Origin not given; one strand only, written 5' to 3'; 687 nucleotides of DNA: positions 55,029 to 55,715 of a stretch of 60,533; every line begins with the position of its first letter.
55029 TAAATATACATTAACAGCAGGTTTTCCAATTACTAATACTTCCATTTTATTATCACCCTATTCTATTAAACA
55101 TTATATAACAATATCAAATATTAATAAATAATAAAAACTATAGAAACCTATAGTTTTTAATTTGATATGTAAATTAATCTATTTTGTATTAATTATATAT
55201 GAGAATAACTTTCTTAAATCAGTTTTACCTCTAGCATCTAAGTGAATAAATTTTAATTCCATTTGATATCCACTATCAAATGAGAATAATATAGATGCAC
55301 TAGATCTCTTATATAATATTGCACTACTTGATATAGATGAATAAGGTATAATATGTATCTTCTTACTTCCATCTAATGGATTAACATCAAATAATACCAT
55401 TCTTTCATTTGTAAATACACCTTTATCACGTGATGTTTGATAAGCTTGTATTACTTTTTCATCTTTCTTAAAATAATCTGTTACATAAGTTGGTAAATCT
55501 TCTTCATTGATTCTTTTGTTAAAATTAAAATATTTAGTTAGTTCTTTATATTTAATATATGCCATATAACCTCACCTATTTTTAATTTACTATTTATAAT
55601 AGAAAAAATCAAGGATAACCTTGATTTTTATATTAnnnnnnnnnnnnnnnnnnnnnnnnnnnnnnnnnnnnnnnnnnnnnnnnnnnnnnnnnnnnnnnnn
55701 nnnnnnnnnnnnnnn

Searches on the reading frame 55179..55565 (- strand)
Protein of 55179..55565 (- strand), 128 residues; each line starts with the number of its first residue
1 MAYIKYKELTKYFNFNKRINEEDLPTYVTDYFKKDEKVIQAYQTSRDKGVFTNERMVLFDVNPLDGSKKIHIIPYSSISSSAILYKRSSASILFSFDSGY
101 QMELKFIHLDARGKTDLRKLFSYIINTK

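Call 10: search_protein_families(library=pfam, proteins=[window:55179-55565:-], max_evalue=0.01)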
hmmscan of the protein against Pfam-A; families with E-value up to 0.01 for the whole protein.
window:55179-55565:- (128 aa): 2 families
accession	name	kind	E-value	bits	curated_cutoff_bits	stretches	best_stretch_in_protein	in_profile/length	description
PF08000.17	bPH_1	-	1.4e-12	48.1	27.7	1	17-82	11-77/122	Bacterial PH domain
PF14470.12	bPH_3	-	0.00055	20.8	23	1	35-124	18-93/95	Bacterial PH domain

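Call 11: search_protein_families(library=ncbifam, proteins=[window:55179-55565:-], max_evalue=0.01)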
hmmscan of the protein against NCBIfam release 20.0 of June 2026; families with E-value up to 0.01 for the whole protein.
window:55179-55565:- (128 aa): 0 families
